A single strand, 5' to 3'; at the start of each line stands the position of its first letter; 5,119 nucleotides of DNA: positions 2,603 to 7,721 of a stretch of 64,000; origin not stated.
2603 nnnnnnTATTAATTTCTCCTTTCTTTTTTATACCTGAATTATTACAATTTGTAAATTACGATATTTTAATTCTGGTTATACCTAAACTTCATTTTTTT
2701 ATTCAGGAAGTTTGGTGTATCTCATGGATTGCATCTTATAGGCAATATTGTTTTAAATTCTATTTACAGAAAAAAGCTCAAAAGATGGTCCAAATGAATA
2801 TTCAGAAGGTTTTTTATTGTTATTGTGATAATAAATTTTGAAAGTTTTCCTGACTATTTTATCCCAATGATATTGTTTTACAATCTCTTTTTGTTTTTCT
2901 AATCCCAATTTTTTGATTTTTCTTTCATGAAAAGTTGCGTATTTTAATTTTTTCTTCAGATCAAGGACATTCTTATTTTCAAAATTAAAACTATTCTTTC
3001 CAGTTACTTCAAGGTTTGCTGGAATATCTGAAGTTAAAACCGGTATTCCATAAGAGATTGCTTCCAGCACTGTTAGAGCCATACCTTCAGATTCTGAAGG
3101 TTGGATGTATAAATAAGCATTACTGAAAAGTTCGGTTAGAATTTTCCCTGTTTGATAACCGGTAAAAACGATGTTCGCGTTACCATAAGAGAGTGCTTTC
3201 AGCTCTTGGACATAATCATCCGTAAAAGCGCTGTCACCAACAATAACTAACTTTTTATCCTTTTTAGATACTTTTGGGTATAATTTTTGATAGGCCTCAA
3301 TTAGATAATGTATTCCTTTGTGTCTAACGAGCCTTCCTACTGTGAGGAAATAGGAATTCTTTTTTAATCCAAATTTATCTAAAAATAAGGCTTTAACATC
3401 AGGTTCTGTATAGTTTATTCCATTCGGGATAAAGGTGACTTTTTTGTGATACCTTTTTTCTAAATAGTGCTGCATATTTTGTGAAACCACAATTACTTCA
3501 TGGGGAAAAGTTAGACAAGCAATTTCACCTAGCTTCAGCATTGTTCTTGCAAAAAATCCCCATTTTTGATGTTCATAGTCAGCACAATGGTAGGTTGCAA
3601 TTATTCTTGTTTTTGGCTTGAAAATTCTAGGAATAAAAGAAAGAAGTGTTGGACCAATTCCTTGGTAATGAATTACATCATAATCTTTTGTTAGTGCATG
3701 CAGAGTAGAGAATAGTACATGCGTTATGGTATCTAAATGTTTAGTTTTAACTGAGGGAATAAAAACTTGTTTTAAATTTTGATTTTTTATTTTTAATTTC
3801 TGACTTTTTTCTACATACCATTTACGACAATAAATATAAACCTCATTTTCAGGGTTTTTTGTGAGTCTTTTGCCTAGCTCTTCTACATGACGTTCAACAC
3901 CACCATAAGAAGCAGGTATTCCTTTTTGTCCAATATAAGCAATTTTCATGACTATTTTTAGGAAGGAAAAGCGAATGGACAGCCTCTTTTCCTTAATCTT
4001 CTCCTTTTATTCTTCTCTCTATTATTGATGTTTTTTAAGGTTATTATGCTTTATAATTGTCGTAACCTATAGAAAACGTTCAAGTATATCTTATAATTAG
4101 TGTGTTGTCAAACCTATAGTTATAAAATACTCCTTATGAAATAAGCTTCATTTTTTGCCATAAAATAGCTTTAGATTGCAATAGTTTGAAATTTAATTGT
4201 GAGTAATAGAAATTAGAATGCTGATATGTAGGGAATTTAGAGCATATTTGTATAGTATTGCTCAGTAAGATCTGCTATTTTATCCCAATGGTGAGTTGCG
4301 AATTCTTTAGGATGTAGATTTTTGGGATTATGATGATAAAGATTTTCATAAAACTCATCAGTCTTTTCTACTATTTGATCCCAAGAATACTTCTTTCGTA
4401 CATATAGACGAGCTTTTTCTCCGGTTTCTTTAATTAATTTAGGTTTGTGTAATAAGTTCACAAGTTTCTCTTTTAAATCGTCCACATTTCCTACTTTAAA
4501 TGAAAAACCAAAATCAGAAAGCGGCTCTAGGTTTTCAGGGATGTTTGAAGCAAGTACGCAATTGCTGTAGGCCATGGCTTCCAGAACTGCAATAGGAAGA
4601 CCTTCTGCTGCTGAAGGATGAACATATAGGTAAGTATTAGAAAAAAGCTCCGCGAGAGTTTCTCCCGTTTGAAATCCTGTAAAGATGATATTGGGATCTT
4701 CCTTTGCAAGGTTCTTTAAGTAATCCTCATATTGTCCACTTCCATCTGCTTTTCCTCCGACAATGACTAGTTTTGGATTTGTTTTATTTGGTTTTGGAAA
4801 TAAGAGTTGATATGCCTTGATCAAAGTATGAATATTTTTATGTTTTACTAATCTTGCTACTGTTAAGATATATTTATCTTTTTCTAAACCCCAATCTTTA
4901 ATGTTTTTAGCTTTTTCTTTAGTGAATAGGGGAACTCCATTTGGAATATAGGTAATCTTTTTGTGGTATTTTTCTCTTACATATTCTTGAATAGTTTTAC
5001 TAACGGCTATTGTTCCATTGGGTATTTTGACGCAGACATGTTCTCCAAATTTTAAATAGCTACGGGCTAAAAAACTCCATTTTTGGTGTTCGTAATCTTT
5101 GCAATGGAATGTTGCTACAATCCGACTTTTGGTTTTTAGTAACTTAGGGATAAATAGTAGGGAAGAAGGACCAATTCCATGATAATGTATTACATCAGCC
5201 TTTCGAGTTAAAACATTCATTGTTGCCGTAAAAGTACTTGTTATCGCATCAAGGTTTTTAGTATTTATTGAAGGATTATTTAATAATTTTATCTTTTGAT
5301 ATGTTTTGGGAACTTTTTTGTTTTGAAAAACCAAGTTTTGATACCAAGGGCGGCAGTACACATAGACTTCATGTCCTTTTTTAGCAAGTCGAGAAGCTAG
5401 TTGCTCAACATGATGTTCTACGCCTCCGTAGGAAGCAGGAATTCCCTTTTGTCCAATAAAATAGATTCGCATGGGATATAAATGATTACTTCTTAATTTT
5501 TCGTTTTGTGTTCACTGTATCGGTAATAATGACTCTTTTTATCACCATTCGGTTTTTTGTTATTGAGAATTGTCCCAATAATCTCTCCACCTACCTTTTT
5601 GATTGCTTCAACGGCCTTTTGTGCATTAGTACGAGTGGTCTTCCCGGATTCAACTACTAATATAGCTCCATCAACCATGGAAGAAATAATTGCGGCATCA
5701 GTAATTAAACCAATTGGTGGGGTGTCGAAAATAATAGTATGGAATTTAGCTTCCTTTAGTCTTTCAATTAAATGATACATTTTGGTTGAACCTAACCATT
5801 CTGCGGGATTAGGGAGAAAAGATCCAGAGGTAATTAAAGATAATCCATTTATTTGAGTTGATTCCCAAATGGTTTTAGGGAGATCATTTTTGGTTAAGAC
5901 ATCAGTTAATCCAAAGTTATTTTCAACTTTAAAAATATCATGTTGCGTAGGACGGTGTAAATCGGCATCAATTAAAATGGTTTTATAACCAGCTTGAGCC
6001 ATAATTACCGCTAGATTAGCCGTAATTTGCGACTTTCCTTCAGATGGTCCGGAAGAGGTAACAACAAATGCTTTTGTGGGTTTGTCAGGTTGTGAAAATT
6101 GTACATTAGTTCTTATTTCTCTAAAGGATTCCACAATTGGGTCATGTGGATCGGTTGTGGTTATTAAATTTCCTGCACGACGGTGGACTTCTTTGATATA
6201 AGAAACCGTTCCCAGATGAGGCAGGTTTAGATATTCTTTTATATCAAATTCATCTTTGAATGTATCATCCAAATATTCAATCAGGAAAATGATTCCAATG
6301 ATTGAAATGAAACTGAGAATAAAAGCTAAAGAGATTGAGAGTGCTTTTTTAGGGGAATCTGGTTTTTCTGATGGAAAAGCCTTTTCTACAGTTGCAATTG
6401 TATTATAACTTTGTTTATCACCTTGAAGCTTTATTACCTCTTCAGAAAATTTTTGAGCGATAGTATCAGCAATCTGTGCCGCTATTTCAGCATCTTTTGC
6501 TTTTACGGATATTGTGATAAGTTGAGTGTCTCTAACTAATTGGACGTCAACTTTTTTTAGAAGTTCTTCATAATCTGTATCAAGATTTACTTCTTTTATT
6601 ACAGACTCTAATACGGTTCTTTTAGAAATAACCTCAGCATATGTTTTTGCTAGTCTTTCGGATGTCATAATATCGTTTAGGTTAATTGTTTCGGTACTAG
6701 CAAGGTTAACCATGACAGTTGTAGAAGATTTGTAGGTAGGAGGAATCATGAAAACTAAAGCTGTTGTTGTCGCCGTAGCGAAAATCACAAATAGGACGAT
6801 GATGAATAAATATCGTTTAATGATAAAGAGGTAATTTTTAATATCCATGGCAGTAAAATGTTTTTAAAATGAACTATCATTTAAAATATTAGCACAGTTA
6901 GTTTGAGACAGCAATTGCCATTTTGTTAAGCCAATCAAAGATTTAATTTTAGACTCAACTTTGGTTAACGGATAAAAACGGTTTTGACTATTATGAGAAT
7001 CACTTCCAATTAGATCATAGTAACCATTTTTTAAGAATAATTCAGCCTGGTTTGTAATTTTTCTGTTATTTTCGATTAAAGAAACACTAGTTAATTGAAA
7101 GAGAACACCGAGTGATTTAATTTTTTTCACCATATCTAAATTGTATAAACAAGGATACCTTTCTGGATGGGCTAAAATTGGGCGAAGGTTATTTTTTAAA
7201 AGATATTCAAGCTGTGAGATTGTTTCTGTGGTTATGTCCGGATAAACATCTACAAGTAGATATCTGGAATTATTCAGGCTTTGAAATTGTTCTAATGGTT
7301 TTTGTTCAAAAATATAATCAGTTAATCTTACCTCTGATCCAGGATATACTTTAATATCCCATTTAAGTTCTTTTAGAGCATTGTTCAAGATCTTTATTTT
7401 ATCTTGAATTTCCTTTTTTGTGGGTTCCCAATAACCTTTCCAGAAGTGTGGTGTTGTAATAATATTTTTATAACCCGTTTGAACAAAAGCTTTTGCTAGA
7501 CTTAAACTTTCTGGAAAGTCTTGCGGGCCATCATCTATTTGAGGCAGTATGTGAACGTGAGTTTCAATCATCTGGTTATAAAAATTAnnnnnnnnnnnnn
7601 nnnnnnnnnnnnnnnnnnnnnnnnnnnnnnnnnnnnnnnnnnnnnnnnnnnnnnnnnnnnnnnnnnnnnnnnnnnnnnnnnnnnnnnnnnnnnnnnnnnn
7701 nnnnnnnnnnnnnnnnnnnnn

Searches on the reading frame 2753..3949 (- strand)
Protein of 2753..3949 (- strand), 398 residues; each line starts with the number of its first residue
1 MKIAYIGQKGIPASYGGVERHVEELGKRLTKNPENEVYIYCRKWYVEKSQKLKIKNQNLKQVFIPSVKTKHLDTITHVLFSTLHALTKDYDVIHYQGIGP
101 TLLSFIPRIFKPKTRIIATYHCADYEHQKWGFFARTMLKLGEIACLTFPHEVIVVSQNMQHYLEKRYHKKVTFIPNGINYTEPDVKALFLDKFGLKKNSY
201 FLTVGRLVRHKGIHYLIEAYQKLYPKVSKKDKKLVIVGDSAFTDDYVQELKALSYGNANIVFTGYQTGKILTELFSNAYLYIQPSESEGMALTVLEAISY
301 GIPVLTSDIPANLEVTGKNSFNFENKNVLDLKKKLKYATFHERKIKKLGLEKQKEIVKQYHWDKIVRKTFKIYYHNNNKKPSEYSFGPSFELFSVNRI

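Call 53: search_protein_families(library=pfam, proteins=[window:2753-3949:-], max_evalue=0.00001)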
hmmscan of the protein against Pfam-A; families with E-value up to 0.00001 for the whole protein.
window:2753-3949:- (398 aa): 5 families
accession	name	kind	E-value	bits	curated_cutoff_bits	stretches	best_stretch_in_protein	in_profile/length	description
PF00534.26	Glycos_transf_1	-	1.1e-27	97.2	26.4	1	196-338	13-155/172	Glycosyl transferases group 1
PF13692.12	Glyco_trans_1_4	-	4.9e-23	82.4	27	1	200-335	3-136/142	Glycosyl transferases group 1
PF13439.12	Glyco_transf_4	-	1.9e-20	74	28.5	1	15-179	1-167/170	Glycosyltransferase Family 4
PF20706.3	GT4-conflict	-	5.8e-11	42.4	26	1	196-308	195-312/385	Family 4 Glycosyltransferase in conflict systems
PF09314.17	DUF1972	-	9.5e-10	38.8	25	1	5-176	6-183/186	Domain of unknown function (DUF1972)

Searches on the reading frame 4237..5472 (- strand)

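Call 3: search_protein_families(library=pfam, proteins=[window:4237-5472:-], max_evalue=0.01)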
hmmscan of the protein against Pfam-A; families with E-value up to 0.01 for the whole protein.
window:4237-5472:- (411 aa): 9 families
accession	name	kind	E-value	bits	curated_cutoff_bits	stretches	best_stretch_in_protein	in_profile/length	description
PF00534.26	Glycos_transf_1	-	8.7e-33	113.7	26.4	1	188-355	3-170/172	Glycosyl transferases group 1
PF13439.12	Glyco_transf_4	-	1.9e-24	87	28.5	1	15-181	1-167/170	Glycosyltransferase Family 4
PF13692.12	Glyco_trans_1_4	-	8.7e-23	81.6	27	1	200-342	2-141/142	Glycosyl transferases group 1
PF09314.17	DUF1972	-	5.1e-14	52.7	25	1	3-176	4-181/186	Domain of unknown function (DUF1972)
PF13579.12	Glyco_trans_4_4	-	9.1e-11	42.8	29.7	1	16-179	1-158/158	Glycosyl transferase 4-like domain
PF20706.3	GT4-conflict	-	2.1e-09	37.3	26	1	156-309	152-311/385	Family 4 Glycosyltransferase in conflict systems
PF13524.12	Glyco_trans_1_2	-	9.7e-06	26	25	1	235-370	17-141/144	Glycosyl transferase-like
PF10996.14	Beta-Casp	-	0.0029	18.6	27.7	1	192-274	70-117/120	Beta-Casp domain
PF08323.17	Glyco_transf_5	-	0.0093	16.1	22.7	0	3-64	2-59/239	Starch synthase catalytic domain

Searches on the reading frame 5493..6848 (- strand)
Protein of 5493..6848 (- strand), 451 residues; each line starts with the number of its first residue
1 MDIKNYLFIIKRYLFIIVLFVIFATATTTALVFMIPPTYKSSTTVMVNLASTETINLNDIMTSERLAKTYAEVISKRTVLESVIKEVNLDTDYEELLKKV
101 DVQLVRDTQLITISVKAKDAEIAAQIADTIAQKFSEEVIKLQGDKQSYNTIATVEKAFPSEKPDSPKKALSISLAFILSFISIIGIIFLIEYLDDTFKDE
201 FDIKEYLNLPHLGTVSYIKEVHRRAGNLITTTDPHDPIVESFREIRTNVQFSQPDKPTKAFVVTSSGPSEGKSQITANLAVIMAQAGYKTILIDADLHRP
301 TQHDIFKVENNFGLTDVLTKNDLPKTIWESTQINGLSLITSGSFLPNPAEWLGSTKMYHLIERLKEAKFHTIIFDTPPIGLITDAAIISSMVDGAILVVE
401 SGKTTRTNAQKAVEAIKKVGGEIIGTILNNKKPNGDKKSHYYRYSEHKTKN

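Call 3: search_protein_families(library=pfam, proteins=[window:5493-6848:-], max_evalue=0.01)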
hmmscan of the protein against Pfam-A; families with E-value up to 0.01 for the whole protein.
window:5493-6848:- (451 aa): 6 families
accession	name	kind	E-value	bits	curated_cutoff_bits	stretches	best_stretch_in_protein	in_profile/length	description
PF10609.15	ParA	-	6.1e-15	55.8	27.1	1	262-432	7-176/246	NUBPL iron-transfer P-loop NTPase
PF02706.20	Wzz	-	7.8e-11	42.6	25.5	1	1-86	3-90/91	Chain length determinant protein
PF01656.29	CbiA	-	8.6e-10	39.1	25.4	1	263-442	3-94/125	CobQ/CobB/MinD/ParA nucleotide binding domain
PF13614.12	AAA_31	-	4.4e-08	33.7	27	1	271-419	14-167/177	AAA domain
PF13500.12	AAA_26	-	0.00062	20.1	27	0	384-433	120-169/198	AAA domain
PF02374.21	ArsA_ATPase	-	0.0069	16.1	24.3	0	271-380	13-136/305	Anion-transporting ATPase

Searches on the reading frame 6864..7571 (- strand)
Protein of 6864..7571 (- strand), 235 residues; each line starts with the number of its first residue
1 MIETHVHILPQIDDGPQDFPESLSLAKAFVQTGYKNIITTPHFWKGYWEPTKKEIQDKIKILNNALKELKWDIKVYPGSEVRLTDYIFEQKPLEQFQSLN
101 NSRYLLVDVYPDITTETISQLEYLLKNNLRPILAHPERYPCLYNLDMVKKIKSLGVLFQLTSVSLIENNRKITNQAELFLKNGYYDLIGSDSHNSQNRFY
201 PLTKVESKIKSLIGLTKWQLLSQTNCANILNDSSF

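Call 3: search_protein_families(library=pfam, proteins=[window:6864-7571:-], max_evalue=0.01)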
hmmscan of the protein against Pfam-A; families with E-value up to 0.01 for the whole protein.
window:6864-7571:- (235 aa): 1 family
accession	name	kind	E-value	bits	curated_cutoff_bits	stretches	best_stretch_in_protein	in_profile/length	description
PF19567.5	CpsB_CapC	-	5.5e-41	141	27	1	2-230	2-233/234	Capsular polysaccharide synthesis, CpsB/CapC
